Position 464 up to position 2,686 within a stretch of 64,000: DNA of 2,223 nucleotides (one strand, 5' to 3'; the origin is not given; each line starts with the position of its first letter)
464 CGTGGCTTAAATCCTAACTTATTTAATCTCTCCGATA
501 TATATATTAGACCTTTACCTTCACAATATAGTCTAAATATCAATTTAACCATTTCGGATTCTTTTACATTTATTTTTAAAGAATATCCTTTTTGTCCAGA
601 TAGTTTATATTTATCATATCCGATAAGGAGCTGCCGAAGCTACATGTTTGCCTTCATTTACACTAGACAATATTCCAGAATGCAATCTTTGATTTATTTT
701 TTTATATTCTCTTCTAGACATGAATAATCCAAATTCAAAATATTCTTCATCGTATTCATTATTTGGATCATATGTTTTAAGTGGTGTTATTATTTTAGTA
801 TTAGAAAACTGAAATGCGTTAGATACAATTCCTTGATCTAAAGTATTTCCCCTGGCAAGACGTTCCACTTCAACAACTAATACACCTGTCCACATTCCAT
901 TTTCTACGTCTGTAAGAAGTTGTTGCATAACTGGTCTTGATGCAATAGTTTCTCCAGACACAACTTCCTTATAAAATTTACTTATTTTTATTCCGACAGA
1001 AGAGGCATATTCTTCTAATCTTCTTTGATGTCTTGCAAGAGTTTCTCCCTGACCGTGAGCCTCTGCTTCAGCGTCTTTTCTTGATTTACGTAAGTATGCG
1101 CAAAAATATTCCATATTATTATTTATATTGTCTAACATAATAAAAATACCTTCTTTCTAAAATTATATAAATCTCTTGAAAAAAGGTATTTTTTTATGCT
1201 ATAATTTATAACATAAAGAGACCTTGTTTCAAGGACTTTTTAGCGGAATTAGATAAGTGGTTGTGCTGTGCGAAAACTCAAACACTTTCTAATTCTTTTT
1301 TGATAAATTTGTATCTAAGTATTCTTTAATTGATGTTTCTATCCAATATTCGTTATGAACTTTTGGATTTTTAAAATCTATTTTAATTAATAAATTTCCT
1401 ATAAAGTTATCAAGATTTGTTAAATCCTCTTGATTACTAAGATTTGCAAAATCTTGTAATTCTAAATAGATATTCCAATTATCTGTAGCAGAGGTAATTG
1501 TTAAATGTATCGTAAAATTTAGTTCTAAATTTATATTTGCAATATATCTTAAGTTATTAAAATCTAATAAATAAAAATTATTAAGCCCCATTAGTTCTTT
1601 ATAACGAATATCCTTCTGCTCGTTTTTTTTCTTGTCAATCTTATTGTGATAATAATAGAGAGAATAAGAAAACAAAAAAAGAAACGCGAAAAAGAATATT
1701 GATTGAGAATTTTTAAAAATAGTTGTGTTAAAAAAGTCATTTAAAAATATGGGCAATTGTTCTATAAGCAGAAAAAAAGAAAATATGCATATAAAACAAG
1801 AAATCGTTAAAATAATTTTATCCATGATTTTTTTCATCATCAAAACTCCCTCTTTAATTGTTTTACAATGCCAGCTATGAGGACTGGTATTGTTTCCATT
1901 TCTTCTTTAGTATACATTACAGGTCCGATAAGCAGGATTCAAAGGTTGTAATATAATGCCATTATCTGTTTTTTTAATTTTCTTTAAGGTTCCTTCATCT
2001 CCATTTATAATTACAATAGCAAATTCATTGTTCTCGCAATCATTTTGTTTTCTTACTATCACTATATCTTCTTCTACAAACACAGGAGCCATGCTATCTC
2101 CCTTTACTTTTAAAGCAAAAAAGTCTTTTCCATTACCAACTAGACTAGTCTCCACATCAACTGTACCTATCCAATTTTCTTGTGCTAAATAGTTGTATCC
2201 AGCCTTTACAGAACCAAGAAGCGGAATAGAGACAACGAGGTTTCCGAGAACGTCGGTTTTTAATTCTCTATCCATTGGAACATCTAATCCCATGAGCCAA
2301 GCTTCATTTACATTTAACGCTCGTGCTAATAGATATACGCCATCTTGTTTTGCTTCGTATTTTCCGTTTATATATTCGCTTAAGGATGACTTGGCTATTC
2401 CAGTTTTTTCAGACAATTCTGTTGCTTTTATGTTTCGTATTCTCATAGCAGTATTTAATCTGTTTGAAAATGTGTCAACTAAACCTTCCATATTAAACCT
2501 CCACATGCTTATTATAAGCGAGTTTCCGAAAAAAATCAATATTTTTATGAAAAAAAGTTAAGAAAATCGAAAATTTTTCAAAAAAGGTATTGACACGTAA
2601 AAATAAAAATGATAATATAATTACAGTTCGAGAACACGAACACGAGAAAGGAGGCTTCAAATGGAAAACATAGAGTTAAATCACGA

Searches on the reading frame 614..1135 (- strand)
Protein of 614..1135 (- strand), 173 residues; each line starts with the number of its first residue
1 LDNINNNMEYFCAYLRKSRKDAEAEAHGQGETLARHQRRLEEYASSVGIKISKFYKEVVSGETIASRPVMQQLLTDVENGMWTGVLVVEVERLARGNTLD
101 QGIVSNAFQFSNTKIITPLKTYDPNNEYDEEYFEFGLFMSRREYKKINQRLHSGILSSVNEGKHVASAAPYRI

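Call 9: search_protein_families(library=pfam, proteins=[window:614-1135:-], max_evalue=0.001)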
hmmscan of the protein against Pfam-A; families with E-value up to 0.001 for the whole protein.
window:614-1135:- (173 aa): 1 family
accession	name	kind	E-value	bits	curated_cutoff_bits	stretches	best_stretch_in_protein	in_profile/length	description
PF00239.26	Resolvase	-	4e-16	59.8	23.3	1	13-163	3-144/145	Resolvase, N terminal domain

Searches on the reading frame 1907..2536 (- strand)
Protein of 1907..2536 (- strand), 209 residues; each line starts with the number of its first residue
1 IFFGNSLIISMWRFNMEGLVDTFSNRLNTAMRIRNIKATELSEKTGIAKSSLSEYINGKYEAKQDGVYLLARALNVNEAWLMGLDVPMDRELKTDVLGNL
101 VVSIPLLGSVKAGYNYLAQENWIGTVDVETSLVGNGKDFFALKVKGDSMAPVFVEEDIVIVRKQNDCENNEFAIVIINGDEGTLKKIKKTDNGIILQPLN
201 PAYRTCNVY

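Call 9: search_protein_families(library=pfam, proteins=[window:1907-2536:-], max_evalue=0.001)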
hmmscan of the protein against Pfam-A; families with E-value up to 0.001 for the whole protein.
window:1907-2536:- (209 aa): 4 families
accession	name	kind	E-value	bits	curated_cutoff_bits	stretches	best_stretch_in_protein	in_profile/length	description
PF00717.28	Peptidase_S24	-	5.4e-24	84.6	23.3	1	105-206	1-101/116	Peptidase S24-like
PF01381.28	HTH_3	-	3.2e-09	37.1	23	1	34-81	8-55/55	Helix-turn-helix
PF12844.13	HTH_19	-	4.9e-08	33.2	30.2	1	26-82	3-59/64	Helix-turn-helix domain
PF13443.12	HTH_26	-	1e-05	26.1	22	1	26-77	1-53/63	Cro/C1-type HTH DNA-binding domain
